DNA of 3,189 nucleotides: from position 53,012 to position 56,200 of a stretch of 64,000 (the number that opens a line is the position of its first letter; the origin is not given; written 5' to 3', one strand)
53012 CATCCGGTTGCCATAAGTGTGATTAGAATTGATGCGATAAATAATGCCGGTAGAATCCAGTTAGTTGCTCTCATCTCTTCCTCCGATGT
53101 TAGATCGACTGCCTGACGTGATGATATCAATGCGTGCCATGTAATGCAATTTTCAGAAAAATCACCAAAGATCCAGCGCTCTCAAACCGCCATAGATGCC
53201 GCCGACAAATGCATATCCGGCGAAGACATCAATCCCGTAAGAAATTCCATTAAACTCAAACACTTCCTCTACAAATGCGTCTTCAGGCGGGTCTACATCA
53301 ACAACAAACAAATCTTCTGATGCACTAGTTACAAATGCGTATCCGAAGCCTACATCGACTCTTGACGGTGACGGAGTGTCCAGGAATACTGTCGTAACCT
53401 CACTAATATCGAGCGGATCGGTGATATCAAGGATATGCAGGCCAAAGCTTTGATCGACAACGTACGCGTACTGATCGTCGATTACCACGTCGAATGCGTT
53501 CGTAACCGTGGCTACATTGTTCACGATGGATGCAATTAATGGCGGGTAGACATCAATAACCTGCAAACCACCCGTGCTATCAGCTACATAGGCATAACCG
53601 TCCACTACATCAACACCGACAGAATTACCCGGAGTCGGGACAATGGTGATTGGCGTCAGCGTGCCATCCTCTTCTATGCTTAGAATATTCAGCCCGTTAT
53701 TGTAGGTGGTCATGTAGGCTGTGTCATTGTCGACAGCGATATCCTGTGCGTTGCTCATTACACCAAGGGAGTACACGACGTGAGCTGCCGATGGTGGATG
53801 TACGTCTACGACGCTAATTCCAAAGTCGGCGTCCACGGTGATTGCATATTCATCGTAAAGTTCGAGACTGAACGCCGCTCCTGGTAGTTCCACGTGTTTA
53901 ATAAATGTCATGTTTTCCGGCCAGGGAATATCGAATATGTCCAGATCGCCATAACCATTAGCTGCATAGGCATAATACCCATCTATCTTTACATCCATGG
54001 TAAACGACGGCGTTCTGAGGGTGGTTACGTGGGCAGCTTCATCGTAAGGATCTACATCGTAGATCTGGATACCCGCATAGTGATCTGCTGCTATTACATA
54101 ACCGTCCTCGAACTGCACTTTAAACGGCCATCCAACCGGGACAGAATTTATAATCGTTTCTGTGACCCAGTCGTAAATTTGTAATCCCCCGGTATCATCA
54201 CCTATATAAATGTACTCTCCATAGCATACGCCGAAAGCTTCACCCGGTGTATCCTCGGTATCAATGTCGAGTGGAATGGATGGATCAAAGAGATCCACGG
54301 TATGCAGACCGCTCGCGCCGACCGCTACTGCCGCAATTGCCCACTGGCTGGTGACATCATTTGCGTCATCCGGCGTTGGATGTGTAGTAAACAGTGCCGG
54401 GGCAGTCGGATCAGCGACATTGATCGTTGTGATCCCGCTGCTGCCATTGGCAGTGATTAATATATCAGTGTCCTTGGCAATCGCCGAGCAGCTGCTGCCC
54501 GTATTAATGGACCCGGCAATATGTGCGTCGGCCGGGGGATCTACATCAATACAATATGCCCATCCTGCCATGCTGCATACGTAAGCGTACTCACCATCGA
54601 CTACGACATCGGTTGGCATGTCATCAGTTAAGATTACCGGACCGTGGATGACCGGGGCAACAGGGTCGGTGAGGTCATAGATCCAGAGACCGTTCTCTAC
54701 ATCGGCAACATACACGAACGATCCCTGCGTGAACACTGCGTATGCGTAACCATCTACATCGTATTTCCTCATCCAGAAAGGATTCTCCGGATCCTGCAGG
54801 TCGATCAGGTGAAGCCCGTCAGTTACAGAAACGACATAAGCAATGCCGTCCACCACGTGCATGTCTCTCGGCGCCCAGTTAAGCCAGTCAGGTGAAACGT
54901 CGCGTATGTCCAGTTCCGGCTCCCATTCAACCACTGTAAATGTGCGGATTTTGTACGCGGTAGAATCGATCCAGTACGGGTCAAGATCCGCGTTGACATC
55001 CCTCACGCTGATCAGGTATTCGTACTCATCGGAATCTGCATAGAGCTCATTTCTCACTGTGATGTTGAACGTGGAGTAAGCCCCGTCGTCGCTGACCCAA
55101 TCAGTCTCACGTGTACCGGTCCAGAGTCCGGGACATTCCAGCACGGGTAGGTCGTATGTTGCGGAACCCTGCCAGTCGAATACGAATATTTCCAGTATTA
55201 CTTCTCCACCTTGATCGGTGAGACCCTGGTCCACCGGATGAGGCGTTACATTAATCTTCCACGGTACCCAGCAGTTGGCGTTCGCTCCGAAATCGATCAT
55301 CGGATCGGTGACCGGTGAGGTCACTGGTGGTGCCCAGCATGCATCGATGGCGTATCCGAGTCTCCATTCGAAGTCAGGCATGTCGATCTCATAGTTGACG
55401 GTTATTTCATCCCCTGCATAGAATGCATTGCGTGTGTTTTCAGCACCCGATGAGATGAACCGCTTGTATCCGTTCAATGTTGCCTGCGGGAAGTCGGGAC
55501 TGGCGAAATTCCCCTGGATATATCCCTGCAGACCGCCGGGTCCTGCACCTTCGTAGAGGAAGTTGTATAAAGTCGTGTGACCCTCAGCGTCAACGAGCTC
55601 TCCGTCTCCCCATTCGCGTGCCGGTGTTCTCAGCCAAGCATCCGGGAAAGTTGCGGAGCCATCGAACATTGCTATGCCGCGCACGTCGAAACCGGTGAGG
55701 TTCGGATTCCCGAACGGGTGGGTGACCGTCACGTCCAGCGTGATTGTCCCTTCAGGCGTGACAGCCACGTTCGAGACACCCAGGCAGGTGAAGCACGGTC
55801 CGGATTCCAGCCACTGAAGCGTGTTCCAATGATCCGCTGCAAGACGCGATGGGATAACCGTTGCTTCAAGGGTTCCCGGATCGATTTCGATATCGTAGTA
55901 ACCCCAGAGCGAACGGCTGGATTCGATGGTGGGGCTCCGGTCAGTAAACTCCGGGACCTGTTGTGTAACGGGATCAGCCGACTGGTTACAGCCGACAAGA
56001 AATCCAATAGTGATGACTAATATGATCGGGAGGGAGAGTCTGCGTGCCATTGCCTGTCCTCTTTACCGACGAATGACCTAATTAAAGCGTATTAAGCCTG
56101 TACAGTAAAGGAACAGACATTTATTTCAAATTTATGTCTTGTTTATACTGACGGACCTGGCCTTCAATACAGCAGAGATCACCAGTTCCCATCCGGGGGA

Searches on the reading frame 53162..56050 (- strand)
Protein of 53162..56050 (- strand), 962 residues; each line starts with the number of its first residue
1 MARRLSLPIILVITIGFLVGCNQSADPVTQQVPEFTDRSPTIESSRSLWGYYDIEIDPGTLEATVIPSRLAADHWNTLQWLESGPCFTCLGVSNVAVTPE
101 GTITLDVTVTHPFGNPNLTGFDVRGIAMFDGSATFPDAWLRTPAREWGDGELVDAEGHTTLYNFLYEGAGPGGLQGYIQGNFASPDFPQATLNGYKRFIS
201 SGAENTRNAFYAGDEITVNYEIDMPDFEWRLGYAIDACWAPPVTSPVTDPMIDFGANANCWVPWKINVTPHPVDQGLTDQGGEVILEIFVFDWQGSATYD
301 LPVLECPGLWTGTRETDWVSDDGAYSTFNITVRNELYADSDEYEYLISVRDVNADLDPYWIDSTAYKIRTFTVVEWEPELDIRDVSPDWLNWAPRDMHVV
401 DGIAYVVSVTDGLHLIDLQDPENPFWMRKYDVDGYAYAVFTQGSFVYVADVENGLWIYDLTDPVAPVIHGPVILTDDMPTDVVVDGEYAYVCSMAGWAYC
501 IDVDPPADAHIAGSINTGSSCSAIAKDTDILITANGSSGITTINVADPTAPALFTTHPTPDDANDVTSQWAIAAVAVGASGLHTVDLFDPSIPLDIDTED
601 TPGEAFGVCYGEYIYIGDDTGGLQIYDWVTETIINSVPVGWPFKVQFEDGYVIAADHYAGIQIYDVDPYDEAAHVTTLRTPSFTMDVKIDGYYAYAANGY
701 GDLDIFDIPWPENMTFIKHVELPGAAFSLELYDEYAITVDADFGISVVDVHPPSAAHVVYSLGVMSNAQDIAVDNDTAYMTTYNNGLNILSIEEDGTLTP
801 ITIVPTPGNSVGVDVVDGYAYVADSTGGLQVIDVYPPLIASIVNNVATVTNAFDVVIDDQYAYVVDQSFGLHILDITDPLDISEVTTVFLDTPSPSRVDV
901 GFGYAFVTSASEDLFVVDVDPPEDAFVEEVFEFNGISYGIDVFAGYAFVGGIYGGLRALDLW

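Call 17: search_protein_families(library=pfam, proteins=[window:53162-56050:-], max_evalue=0.01)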
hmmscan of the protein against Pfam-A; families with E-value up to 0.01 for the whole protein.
window:53162-56050:- (962 aa): 2 families
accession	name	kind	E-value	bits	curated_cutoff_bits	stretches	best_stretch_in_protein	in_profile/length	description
PF08309.17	LVIVD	-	2.4e-23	81.6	20.2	4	852-885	4-37/42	LVIVD repeat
PF16819.11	DUF5074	-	0.0022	17.6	27.2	0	771-837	104-170/353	Domain of unknown function (DUF5074)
